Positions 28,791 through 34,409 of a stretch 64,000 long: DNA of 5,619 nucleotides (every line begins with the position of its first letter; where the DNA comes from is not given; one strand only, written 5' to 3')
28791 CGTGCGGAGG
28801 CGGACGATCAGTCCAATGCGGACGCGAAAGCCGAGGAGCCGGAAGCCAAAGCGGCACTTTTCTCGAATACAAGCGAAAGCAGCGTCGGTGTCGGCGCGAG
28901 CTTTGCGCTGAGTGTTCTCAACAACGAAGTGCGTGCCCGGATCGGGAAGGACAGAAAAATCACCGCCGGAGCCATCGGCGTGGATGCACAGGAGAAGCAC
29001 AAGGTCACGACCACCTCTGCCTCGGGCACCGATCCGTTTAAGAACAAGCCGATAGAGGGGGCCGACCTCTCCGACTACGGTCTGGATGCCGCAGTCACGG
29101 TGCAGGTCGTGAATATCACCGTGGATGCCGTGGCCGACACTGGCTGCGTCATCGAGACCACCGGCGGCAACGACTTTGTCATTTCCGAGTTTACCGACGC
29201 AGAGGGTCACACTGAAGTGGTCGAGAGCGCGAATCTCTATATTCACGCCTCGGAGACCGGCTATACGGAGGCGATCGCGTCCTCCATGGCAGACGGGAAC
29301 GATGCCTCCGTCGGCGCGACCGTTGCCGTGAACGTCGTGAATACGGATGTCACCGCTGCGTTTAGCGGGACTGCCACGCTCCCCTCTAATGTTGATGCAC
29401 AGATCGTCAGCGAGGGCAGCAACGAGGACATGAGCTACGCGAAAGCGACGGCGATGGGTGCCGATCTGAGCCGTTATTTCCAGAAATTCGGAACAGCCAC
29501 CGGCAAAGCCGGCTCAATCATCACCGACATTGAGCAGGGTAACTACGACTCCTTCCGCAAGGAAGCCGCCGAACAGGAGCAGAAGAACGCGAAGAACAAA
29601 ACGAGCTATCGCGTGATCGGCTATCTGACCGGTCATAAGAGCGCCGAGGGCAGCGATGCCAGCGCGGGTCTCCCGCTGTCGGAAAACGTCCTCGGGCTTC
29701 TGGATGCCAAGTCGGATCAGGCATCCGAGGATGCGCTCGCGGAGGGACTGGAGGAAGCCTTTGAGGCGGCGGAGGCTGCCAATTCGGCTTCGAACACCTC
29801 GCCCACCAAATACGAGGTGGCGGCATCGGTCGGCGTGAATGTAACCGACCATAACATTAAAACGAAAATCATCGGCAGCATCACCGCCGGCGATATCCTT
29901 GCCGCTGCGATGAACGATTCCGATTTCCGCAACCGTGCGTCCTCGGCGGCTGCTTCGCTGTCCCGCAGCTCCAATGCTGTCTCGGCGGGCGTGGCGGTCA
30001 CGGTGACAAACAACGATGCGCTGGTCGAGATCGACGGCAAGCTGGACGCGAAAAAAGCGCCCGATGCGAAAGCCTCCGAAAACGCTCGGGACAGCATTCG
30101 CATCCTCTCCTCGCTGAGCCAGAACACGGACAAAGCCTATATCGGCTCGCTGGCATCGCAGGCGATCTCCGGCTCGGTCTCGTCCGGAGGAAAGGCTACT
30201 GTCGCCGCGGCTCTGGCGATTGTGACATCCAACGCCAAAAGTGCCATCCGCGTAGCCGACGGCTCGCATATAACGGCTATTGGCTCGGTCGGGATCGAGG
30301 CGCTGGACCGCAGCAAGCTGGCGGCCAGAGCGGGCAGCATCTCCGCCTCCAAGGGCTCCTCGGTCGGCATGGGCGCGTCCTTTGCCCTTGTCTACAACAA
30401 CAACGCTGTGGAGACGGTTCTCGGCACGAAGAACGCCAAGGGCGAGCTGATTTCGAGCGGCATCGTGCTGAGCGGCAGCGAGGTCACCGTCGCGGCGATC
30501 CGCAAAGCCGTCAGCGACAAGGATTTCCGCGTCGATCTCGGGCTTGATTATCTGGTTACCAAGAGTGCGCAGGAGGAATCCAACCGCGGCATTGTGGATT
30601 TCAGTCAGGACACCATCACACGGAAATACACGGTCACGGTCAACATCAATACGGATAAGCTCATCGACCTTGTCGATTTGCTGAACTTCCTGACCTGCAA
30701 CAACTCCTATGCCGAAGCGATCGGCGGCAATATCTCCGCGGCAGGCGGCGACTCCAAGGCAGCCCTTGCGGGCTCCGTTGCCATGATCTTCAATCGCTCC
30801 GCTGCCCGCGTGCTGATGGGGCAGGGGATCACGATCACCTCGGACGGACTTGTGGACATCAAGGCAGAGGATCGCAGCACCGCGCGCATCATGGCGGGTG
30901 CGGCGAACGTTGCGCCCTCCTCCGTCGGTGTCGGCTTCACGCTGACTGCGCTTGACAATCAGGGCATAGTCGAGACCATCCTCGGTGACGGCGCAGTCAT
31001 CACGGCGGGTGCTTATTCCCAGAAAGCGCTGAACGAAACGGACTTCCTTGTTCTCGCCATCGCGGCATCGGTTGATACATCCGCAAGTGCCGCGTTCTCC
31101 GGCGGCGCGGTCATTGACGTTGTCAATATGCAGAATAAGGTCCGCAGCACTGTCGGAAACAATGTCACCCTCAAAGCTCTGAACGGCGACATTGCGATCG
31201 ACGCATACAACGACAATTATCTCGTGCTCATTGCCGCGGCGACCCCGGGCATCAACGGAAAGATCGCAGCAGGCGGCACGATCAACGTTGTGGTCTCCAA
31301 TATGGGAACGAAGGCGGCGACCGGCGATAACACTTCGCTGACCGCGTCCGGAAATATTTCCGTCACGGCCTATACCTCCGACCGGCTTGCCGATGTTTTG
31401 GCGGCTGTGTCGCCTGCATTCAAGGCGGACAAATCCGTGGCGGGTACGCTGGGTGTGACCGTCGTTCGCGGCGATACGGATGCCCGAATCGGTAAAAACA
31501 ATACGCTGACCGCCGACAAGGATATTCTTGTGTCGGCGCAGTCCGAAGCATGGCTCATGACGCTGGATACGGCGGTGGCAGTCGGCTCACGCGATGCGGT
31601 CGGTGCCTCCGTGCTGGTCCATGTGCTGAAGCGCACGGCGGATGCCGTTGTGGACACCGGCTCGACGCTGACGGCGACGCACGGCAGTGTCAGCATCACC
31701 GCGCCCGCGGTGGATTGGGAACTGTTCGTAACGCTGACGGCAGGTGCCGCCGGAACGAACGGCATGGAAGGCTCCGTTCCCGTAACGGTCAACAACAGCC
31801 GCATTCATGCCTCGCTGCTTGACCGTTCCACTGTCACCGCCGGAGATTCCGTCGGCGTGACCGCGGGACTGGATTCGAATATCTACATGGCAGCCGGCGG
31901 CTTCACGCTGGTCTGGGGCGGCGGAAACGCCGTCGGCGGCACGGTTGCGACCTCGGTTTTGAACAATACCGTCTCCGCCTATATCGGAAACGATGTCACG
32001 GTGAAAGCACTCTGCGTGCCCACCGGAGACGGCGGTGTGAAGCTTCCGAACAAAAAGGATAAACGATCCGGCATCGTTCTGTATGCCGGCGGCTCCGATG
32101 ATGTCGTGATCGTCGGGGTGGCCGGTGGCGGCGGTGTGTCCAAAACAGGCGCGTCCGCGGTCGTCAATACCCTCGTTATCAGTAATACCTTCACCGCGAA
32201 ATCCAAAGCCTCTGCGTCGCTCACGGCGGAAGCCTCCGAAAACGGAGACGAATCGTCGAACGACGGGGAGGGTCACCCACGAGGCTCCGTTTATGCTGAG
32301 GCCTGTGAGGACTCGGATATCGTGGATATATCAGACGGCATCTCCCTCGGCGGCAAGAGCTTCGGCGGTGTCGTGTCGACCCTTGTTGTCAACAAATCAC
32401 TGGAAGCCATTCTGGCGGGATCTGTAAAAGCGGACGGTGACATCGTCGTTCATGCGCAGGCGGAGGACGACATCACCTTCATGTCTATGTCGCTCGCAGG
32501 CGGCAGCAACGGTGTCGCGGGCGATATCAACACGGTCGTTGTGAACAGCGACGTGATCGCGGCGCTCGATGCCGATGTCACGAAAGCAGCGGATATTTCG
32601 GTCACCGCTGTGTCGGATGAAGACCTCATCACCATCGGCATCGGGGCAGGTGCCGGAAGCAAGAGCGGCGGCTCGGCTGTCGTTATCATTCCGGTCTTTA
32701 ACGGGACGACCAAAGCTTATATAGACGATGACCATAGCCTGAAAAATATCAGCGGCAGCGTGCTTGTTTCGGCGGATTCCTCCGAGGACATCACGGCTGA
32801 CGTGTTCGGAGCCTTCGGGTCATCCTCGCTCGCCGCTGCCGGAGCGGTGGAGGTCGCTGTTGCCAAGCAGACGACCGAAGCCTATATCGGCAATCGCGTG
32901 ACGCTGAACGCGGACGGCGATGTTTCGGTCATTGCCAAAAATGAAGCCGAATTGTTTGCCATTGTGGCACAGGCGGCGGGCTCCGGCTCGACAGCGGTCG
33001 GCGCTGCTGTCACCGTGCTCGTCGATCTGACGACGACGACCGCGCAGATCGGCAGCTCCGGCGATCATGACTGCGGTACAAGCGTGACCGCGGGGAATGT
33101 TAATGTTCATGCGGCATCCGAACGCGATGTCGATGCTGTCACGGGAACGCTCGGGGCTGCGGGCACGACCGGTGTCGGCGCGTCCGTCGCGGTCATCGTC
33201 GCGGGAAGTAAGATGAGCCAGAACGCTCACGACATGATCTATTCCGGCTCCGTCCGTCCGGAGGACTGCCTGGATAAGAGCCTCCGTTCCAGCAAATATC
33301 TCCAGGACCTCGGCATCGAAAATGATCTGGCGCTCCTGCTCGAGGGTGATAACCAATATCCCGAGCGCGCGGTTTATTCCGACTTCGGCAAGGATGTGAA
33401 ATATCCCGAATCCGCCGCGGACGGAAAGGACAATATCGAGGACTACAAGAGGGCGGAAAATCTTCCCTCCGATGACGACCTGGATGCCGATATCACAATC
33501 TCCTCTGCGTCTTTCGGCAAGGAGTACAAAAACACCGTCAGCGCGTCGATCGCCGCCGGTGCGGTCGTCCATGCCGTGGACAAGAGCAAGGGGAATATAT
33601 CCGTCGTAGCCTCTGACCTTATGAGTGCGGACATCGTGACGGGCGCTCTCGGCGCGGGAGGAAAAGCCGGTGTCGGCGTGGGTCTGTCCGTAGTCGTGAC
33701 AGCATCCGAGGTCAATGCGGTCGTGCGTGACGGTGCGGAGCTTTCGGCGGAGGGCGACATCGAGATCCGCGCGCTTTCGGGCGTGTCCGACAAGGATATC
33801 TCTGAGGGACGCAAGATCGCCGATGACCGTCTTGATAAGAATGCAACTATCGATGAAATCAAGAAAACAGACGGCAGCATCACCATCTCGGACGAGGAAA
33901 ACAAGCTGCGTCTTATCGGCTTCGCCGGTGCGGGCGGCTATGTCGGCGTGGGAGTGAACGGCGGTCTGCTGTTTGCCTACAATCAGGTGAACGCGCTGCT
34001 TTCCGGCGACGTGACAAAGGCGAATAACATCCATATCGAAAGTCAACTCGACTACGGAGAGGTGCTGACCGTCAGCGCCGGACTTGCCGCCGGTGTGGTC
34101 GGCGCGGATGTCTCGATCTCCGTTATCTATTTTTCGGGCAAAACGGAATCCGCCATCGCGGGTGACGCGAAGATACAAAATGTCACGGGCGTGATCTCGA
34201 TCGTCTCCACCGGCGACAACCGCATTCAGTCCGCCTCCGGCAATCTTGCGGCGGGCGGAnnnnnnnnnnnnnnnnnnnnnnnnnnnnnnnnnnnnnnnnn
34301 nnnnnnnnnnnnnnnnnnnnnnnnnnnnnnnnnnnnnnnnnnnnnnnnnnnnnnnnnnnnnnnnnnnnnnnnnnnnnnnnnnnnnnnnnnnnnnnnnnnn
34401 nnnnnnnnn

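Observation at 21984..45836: Single 23.85-kb ORF encoding a 7,950-aa giant surface protein with no recognisable anchor or dedicated export partners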

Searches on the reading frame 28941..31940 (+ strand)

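Call 5: search_protein_families(library=pfam, max_evalue=0.01, proteins=[window:28941-31940:+])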
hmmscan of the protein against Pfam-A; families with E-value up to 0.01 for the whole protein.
window:28941-31940:+ (1000 aa): 0 families

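Call 6: search_protein_families(library=ncbifam, max_evalue=0.01, proteins=[window:28941-31940:+])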
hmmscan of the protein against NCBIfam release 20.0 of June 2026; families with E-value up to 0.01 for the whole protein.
window:28941-31940:+ (1000 aa): 1 family
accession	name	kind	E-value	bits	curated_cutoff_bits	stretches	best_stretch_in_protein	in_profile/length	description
NF012206.1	LktA_tand_53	repeat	1.8e-13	50.4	50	2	832-882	4-53/53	tandem repeat-containing filamentous protein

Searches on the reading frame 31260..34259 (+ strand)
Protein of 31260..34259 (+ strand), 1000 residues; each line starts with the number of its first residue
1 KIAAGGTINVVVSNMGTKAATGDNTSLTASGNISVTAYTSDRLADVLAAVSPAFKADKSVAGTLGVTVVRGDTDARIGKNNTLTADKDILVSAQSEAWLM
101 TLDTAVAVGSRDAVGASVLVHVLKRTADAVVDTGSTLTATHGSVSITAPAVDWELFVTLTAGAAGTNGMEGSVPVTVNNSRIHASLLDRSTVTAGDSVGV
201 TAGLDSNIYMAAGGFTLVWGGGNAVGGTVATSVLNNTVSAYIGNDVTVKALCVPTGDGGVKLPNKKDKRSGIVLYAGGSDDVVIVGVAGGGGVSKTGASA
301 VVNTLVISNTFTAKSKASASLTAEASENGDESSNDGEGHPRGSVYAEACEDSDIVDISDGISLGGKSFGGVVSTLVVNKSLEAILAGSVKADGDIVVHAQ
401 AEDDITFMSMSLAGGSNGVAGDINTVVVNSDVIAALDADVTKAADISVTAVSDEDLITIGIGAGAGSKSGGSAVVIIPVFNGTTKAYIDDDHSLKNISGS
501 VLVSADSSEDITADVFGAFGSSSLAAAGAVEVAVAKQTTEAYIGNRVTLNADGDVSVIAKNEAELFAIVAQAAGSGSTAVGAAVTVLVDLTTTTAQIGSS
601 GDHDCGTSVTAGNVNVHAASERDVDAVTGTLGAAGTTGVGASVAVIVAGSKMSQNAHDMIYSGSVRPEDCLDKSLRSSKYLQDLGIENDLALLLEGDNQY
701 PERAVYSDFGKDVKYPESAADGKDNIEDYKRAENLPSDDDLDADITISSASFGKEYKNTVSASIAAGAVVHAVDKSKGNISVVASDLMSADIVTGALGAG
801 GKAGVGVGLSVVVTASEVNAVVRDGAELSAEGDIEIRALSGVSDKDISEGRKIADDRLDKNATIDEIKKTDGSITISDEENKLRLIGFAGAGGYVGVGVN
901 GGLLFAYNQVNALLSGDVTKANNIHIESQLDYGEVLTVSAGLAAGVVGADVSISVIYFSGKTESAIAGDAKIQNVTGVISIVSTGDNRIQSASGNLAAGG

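Call 5: search_protein_families(library=pfam, max_evalue=0.01, proteins=[window:31260-34259:+])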
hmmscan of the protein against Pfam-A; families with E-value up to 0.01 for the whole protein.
window:31260-34259:+ (1000 aa): 0 families

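Call 6: search_protein_families(library=ncbifam, max_evalue=0.01, proteins=[window:31260-34259:+])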
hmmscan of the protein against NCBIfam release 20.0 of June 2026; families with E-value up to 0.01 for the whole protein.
window:31260-34259:+ (1000 aa): 1 family
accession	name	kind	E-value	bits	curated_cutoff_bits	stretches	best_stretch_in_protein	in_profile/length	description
NF012206.1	LktA_tand_53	repeat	5.2e-36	122.6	50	6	523-575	2-53/53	tandem repeat-containing filamentous protein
